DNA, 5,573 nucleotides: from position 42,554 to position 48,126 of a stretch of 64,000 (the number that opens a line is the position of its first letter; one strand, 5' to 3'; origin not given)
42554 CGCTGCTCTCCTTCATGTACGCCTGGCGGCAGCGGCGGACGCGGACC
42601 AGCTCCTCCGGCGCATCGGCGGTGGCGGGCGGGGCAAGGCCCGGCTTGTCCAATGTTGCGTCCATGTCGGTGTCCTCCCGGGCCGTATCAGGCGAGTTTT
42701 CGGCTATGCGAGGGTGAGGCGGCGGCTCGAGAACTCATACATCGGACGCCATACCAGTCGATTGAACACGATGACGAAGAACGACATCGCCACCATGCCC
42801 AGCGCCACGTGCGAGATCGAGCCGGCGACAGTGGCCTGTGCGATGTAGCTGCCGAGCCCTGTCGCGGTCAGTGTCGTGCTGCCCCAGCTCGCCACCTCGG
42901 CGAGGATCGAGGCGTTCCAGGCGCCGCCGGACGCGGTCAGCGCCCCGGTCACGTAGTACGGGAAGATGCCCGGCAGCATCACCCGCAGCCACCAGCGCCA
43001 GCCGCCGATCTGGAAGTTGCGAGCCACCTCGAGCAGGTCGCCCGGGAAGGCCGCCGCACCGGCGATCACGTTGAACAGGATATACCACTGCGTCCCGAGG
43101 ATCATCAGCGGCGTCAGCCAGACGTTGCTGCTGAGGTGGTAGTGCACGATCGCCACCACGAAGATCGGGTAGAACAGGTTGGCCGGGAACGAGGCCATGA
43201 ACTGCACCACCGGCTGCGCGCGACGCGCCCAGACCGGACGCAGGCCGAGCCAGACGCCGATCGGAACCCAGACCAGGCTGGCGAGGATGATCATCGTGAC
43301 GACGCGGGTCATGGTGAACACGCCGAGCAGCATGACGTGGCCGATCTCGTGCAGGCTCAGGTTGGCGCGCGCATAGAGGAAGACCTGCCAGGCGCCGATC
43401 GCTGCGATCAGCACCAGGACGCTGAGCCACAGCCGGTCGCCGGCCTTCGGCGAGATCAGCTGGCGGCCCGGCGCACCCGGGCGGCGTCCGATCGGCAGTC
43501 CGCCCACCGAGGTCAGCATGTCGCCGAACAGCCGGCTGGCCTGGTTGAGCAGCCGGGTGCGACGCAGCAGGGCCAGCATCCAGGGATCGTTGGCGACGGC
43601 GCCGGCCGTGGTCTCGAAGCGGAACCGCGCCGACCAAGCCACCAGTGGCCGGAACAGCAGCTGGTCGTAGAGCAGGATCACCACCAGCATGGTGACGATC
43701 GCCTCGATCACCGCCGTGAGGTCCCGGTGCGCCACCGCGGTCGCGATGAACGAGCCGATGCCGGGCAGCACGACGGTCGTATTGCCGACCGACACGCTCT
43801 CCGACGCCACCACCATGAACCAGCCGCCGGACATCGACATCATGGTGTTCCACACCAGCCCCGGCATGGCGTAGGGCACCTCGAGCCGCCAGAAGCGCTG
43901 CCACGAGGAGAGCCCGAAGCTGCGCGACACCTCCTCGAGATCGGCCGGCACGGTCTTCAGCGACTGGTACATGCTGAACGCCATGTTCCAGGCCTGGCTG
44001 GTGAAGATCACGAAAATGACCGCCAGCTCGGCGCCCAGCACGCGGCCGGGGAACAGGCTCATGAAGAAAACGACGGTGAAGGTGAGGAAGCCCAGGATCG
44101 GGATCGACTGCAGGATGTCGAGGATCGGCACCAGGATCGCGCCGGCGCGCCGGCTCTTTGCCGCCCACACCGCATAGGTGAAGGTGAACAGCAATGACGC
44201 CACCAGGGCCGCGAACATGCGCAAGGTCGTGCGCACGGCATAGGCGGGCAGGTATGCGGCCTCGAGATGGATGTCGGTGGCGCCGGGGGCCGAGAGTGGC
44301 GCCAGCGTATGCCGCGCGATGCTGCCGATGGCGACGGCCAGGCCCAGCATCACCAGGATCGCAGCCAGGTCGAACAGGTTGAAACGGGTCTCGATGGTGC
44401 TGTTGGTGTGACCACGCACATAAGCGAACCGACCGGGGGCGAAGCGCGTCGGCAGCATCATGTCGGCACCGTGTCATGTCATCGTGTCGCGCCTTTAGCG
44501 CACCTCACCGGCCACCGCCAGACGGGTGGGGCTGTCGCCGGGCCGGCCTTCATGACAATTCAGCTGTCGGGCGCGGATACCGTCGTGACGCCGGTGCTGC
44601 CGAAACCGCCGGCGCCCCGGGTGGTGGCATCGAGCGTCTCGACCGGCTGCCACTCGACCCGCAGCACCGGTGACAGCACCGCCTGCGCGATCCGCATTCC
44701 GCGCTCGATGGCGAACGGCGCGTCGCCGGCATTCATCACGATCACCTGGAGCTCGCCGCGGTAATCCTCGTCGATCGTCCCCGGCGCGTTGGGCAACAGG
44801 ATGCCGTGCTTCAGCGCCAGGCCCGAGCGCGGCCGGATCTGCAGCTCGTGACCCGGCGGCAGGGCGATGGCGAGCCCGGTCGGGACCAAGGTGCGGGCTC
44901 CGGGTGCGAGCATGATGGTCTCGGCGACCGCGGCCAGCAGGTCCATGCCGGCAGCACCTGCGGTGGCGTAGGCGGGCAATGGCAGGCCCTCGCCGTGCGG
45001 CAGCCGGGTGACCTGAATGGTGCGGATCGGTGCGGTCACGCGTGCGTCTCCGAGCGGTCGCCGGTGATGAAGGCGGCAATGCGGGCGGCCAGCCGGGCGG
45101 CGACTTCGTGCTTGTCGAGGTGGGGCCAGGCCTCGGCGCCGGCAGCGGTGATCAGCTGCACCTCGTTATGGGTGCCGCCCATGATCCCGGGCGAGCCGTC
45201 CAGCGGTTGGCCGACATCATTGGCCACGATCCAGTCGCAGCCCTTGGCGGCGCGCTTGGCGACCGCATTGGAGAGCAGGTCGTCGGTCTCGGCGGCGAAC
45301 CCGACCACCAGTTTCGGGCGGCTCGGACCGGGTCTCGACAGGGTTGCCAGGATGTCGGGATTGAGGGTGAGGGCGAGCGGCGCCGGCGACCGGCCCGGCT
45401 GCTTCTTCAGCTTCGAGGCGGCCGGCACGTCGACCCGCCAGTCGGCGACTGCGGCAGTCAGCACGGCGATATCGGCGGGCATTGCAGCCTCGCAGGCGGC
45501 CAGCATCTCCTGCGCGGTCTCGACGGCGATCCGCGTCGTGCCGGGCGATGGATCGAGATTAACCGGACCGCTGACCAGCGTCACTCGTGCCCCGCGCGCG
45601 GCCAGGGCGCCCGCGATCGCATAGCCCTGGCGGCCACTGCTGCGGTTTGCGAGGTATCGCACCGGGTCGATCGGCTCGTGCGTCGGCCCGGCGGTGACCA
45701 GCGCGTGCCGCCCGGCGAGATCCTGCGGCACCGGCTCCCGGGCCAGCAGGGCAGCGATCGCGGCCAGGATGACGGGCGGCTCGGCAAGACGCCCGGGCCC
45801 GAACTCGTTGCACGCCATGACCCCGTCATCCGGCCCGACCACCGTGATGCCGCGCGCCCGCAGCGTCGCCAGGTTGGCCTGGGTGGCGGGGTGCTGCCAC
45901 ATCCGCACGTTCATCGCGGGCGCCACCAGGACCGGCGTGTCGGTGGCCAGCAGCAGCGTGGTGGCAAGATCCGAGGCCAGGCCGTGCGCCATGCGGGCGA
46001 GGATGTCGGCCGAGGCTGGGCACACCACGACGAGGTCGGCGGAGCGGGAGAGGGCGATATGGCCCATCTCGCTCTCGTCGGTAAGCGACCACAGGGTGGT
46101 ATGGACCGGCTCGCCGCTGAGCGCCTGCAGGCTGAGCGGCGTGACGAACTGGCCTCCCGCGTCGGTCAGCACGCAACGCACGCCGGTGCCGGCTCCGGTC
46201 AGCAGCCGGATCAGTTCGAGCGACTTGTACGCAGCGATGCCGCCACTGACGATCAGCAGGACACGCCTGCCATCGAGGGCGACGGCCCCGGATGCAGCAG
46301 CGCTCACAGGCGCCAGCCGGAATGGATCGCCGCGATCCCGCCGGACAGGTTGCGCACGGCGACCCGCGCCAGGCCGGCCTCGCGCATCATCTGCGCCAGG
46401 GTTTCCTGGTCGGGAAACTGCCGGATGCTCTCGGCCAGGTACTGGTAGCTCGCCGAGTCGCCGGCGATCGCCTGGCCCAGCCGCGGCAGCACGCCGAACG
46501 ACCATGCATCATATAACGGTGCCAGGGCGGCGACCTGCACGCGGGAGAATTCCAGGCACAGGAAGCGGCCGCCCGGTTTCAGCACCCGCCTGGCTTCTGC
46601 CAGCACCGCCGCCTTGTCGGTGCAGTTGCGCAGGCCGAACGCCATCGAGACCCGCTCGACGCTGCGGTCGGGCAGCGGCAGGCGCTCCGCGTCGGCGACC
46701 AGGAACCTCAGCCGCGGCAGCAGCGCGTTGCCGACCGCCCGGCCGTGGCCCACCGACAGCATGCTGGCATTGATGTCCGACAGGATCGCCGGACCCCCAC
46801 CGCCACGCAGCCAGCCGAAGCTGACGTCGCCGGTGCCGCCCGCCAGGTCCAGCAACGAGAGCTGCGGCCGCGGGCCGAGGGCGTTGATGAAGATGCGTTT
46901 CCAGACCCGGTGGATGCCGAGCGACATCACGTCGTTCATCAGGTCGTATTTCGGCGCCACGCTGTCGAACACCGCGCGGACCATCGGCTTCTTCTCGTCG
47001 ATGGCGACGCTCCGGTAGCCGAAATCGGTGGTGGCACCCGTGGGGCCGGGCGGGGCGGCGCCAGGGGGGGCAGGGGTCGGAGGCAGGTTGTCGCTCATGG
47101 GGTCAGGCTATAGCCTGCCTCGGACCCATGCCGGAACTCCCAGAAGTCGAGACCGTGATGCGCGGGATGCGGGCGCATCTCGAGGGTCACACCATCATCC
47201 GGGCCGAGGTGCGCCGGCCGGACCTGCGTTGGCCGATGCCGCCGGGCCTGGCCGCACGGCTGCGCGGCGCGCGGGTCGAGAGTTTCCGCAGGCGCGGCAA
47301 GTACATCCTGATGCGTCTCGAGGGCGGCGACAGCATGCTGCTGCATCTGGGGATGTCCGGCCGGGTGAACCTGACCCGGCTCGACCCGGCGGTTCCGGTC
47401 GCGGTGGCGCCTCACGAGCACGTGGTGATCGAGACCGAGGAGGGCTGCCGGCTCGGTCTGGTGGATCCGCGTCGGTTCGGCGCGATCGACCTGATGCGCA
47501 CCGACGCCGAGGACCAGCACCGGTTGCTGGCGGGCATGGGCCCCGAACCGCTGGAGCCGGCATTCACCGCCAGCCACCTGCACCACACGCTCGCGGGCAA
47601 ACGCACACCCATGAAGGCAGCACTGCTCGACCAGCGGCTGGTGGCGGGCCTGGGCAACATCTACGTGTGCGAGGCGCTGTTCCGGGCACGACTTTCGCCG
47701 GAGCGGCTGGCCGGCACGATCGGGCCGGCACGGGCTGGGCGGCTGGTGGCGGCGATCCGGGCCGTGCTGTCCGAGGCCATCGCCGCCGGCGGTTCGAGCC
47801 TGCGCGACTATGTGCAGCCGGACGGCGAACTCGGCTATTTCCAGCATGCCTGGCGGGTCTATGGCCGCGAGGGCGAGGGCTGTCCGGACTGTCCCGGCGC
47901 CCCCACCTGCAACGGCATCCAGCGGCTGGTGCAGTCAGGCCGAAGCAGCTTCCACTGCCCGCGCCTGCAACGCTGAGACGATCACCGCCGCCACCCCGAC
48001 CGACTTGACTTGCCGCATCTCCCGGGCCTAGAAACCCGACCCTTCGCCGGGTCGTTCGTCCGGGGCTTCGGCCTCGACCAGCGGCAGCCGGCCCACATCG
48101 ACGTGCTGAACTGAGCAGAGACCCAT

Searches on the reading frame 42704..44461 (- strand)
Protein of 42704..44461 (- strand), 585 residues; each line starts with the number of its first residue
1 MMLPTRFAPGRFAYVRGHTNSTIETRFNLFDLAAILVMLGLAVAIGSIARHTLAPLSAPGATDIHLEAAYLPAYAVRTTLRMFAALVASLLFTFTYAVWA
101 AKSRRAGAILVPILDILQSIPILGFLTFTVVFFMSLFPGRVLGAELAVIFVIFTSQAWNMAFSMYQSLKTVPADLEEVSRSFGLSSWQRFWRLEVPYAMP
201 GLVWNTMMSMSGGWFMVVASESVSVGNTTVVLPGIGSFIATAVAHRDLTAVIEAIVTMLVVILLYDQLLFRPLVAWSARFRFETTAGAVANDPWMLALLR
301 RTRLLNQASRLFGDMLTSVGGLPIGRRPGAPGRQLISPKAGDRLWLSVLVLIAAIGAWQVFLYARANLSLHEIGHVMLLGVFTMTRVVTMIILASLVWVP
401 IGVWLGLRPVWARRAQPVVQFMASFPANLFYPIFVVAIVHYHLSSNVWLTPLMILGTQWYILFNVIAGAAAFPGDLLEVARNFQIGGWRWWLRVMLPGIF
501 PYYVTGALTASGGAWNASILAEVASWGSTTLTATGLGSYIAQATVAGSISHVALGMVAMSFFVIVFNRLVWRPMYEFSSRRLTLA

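Call 14: search_protein_families(library=pfam, proteins=[window:42704-44461:-], max_evalue=0.001)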
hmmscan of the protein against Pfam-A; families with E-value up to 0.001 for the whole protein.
window:42704-44461:- (585 aa): 1 family
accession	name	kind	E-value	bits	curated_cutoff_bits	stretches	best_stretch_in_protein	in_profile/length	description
PF00528.27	BPD_transp_1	-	1.2e-25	90.8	26.4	2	97-268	5-174/184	Binding-protein-dependent transport system inner membrane component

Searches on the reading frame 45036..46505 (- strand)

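Call 65: search_protein_families(library=pfam, proteins=[window:45036-46505:-], max_evalue=0.0001)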
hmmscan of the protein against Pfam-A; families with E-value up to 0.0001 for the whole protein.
window:45036-46505:- (489 aa): 2 families
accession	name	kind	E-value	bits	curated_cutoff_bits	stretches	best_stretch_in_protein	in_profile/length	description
PF04127.22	DFP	-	1.6e-63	214.4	22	1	263-451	1-185/186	DNA/pantothenate metabolism flavoprotein C-terminal domain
PF02441.25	Flavoprotein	-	3.6e-28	98.6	22.7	1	81-242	2-150/162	Flavoprotein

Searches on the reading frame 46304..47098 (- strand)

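Call 65: search_protein_families(library=pfam, proteins=[window:46304-47098:-], max_evalue=0.0001)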
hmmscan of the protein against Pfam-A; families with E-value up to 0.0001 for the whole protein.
window:46304-47098:- (264 aa): 6 families
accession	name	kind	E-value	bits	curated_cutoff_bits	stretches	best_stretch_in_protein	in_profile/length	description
PF01209.24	Ubie_methyltran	-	7.1e-77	258.3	20.1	1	35-263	6-233/233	ubiE/COQ5 methyltransferase family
PF08241.18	Methyltransf_11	-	3.5e-15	56.9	21.2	1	83-181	1-95/95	Methyltransferase domain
PF13649.12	Methyltransf_25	-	1.2e-14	55.1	27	1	83-177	2-97/97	Methyltransferase domain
PF13847.12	Methyltransf_31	-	5.1e-11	42.9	27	1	79-191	4-114/145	Methyltransferase domain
PF13489.12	Methyltransf_23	-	2.2e-06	27.9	27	1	72-246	14-162/164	Methyltransferase domain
PF08242.18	Methyltransf_12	-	5.6e-06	27.4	30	1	83-179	1-98/98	Methyltransferase domain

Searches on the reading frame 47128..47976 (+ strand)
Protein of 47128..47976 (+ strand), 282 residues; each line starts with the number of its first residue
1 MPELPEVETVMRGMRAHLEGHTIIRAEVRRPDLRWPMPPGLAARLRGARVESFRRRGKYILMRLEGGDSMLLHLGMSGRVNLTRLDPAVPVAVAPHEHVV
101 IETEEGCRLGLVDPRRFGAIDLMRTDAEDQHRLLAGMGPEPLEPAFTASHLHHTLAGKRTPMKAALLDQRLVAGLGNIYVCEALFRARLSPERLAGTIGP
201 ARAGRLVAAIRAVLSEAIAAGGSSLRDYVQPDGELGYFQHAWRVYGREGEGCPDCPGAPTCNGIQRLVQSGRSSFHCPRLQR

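Call 65: search_protein_families(library=pfam, proteins=[window:47128-47976:+], max_evalue=0.0001)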
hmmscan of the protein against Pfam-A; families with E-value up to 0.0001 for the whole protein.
window:47128-47976:+ (282 aa): 2 families
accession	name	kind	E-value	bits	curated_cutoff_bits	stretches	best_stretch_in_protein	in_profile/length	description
PF01149.29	Fapy_DNA_glyco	-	5.1e-35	121.1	25.5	1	1-120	1-117/117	Formamidopyrimidine-DNA glycosylase N-terminal domain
PF06831.19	H2TH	-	8.7e-27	93.4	34.7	1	137-227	1-91/93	Formamidopyrimidine-DNA glycosylase H2TH domain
